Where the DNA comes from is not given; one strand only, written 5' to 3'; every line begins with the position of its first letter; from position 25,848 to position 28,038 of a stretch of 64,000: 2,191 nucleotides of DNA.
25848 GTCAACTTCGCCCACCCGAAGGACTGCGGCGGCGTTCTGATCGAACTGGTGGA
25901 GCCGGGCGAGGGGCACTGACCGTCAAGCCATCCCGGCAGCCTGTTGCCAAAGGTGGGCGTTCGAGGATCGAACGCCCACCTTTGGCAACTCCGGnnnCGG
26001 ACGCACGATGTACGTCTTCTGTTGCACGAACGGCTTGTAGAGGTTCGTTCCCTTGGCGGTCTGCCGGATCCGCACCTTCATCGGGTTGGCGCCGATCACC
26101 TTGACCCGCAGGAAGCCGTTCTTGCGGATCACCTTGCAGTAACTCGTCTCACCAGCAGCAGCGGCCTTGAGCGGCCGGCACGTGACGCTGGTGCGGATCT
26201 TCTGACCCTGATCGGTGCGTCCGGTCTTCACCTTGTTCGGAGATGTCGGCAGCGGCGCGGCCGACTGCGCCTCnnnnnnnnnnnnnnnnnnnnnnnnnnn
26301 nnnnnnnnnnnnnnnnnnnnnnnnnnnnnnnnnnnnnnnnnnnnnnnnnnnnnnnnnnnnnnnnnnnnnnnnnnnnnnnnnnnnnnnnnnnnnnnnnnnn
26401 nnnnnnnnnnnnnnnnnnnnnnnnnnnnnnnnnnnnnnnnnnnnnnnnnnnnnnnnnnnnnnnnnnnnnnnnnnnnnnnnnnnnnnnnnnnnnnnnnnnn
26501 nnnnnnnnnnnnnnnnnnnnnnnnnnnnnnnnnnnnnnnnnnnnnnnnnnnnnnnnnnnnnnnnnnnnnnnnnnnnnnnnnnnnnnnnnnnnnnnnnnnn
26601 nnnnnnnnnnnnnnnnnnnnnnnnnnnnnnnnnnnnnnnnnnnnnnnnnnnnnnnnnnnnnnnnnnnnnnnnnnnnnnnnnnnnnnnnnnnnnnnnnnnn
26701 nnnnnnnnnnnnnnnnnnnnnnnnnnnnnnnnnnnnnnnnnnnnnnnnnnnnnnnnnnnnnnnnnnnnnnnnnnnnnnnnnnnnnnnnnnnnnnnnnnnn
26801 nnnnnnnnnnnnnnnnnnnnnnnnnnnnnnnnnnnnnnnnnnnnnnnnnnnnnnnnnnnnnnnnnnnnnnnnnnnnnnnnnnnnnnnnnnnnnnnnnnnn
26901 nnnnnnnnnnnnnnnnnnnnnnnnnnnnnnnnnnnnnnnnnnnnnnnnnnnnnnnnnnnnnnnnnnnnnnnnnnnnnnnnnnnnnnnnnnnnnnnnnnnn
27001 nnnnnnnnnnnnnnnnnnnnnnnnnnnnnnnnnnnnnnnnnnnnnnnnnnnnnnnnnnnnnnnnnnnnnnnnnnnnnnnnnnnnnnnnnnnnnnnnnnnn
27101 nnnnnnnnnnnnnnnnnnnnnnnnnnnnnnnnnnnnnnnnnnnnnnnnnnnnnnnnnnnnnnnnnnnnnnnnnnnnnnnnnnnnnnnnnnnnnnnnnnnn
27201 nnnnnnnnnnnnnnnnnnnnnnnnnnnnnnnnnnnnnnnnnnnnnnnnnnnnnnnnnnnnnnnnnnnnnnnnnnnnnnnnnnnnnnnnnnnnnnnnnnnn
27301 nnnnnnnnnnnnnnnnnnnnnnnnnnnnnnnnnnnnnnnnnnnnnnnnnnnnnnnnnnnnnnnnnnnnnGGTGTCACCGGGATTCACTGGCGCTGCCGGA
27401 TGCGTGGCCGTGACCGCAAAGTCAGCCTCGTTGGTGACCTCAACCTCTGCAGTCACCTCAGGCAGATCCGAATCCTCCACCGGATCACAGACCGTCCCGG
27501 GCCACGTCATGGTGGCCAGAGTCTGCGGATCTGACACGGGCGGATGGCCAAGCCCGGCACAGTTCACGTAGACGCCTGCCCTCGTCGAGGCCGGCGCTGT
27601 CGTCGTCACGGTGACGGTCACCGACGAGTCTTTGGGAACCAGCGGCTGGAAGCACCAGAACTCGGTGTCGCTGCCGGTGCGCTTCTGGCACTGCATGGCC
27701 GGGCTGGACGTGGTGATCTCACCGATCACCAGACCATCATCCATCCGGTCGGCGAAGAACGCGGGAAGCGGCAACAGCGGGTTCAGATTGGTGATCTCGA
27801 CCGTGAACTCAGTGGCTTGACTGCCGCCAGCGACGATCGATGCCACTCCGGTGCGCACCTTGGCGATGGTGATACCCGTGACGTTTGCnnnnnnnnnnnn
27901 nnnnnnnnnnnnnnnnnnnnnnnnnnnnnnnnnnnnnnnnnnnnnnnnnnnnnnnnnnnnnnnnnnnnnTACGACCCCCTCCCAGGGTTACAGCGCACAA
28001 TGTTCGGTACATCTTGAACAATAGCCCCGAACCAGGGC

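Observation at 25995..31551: Cassette of three tandem paralogous RR-signal-peptide / DUF11-repeat proteins sharing an unassigned basic C-terminal module, wedged between mce and ccr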

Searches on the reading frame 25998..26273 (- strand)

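Call 25: search_protein_families(library=pfam, proteins=[window:25998-26273:-], max_evalue=10)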
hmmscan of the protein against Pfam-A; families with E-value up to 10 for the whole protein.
window:25998-26273:- (92 aa): 1 family
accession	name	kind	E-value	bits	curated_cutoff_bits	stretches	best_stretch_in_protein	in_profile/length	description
PF01638.23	HxlR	-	0.12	12.7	20.8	1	48-82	42-76/91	HxlR-like helix-turn-helix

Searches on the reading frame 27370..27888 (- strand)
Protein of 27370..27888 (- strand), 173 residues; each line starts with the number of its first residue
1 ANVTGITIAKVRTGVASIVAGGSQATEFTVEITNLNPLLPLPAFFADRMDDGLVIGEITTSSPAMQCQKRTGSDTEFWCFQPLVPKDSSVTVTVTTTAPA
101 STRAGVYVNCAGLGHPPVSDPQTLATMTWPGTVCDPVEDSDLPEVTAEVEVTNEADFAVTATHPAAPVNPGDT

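Call 25: search_protein_families(library=pfam, proteins=[window:27370-27888:-], max_evalue=10)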
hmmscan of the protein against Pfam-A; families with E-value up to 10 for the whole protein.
window:27370-27888:- (173 aa): 1 family
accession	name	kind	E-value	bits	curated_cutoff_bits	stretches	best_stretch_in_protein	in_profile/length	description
PF16966.11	Porin_8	-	0.2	11.1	25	1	87-160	200-273/372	Porin-like glycoporin RafY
